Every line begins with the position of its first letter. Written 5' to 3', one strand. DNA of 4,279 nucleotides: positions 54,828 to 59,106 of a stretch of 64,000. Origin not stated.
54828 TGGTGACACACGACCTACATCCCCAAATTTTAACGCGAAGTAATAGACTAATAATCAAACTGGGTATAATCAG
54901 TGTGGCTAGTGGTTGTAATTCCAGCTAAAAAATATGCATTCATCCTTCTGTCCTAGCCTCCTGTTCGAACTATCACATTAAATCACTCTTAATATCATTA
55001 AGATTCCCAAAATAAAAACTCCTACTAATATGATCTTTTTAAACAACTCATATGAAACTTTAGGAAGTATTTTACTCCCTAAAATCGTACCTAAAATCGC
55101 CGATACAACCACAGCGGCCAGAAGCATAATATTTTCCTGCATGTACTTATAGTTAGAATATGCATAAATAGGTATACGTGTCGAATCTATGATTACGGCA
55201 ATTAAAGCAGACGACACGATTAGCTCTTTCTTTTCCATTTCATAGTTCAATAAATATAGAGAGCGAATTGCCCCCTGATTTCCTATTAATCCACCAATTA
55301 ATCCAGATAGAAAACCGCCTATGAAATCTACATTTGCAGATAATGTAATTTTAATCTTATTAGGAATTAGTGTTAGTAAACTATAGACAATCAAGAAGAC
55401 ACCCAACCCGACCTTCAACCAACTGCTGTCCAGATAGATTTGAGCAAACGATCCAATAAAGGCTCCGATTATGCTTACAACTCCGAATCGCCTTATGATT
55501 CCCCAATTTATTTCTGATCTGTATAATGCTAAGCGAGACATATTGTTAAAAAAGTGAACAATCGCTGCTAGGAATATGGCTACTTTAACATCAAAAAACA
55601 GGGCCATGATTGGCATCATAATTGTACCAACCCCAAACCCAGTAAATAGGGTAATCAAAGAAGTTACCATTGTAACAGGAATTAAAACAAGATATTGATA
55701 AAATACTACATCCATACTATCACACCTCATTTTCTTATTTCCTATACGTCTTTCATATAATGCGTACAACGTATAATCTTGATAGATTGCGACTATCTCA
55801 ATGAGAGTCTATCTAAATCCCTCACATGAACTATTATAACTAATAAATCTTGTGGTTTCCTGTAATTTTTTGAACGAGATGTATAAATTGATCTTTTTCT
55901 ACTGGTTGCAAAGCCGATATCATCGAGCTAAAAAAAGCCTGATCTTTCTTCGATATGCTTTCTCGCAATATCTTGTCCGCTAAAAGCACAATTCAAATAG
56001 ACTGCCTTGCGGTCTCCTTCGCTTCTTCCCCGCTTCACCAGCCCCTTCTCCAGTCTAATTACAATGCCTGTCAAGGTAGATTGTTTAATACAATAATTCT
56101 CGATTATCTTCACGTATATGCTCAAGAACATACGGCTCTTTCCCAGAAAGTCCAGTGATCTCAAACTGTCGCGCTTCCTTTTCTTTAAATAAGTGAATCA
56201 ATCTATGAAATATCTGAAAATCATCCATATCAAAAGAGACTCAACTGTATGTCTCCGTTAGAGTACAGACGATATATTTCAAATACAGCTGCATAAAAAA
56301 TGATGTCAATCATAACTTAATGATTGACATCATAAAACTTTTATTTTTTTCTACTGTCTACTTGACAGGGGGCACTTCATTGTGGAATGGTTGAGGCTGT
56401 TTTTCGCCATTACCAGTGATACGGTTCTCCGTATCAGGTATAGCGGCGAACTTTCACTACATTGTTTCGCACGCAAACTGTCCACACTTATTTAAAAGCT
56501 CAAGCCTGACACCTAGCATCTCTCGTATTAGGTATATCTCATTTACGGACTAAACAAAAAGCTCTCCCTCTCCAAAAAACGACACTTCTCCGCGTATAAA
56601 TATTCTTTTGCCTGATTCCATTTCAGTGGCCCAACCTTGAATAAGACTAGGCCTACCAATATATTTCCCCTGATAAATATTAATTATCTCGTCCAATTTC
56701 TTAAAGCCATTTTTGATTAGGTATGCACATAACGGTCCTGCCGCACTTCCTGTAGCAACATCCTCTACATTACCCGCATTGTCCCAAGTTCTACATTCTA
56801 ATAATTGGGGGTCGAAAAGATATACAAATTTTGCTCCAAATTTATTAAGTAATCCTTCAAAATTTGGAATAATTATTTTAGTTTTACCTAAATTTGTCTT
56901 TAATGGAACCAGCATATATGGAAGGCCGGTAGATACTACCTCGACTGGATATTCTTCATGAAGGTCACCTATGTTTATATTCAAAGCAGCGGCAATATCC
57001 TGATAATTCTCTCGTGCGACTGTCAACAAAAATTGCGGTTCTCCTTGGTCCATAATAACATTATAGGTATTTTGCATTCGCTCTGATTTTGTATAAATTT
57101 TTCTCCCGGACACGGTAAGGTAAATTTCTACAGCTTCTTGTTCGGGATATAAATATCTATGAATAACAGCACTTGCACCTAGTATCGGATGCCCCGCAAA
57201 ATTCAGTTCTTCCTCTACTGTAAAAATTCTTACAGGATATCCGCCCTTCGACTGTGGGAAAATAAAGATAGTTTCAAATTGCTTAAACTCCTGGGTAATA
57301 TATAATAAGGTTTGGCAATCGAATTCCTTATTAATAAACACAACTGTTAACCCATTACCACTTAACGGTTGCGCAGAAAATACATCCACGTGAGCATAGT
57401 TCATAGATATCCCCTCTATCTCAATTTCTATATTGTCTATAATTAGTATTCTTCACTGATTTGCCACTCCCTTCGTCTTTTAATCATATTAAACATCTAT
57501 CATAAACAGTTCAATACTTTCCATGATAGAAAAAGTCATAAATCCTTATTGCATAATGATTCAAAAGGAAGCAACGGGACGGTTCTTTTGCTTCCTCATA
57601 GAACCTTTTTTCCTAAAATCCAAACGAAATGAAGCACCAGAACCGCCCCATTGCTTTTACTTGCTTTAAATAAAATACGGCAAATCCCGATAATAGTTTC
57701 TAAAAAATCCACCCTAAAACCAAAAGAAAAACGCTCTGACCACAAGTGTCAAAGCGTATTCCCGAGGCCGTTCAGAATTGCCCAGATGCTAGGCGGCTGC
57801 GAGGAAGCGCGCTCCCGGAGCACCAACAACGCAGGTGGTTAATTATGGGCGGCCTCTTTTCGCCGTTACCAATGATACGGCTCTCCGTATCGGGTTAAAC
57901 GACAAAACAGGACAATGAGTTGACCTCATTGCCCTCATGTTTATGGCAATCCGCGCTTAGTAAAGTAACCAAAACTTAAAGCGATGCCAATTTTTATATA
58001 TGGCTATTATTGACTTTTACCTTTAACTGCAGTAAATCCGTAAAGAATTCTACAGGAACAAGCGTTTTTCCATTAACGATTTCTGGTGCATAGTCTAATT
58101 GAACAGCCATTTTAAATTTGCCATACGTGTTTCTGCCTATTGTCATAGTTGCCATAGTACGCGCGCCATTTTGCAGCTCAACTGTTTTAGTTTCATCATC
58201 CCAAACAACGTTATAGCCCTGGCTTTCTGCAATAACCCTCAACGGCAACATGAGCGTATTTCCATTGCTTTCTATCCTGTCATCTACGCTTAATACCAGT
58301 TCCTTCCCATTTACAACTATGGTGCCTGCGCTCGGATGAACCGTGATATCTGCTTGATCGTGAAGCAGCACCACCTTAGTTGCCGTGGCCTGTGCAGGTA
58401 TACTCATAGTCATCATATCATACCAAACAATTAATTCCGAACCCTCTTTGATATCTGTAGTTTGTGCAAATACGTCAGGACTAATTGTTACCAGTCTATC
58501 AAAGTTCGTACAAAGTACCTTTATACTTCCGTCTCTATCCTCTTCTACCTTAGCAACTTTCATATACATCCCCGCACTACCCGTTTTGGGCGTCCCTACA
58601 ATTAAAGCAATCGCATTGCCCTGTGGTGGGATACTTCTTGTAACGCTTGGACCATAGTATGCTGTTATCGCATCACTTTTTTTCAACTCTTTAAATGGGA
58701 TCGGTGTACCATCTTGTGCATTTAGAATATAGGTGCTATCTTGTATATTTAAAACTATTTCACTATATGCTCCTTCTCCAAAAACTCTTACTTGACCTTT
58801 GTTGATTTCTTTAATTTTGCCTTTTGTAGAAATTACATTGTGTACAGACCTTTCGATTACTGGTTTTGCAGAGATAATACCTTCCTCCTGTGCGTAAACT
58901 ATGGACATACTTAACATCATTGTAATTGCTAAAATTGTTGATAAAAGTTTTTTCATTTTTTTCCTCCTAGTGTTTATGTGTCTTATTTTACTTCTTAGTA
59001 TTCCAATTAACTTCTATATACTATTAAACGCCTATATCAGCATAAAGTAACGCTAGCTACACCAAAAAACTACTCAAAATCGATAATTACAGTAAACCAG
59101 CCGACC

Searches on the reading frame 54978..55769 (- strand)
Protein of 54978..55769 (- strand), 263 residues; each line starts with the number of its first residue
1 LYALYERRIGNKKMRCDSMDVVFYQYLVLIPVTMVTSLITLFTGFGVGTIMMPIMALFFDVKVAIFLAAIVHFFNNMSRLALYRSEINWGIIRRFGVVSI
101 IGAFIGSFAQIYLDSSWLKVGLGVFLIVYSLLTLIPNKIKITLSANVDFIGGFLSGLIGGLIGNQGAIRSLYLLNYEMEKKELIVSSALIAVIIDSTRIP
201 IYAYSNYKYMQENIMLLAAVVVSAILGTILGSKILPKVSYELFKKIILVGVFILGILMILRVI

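Call 71: search_protein_families(library=pfam, proteins=[window:54978-55769:-])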
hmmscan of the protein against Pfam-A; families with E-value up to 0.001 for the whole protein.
window:54978-55769:- (263 aa): 1 family
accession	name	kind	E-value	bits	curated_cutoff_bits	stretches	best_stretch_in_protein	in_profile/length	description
PF01925.25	TauE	-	1.6e-31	110.2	32.6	1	30-258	2-237/237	Sulfite exporter TauE/SafE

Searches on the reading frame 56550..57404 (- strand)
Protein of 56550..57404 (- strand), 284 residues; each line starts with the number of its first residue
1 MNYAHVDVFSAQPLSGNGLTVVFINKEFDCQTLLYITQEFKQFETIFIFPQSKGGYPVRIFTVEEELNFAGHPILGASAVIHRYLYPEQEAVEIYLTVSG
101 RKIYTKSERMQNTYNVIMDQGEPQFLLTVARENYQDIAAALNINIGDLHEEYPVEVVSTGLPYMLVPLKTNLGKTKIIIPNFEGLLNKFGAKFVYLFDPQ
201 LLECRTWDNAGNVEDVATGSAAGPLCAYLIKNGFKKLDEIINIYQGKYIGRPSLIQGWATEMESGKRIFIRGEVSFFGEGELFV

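Call 71: search_protein_families(library=pfam, proteins=[window:56550-57404:-])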
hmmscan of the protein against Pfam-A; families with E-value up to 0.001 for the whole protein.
window:56550-57404:- (284 aa): 1 family
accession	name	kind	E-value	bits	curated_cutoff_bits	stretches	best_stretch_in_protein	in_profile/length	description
PF02567.21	PhzC-PhzF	-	1.1e-34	120.7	27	1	6-273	1-274/281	Phenazine biosynthesis-like protein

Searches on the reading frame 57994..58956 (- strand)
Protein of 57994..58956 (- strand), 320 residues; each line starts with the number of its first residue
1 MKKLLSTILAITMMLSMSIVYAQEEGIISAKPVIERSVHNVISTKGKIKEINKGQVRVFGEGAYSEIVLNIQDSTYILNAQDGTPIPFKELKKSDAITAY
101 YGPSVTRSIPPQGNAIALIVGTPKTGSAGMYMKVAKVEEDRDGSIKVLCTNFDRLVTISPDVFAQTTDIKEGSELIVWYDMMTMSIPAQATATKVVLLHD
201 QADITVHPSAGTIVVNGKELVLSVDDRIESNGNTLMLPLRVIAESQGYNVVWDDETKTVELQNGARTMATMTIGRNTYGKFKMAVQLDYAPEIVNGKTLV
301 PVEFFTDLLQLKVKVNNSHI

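Call 71: search_protein_families(library=pfam, proteins=[window:57994-58956:-])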
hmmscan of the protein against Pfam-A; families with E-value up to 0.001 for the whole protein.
window:57994-58956:- (320 aa): 2 families
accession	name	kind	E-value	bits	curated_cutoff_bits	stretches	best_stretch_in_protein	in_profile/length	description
PF07833.16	Cu_amine_oxidN1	-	1.2e-21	77.1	24.2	1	214-318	1-102/108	Copper amine oxidase N-terminal domain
PF11518.13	DUF3221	-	8.8e-06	26.4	26.4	0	165-196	47-79/82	Protein of unknown function (DUF3221)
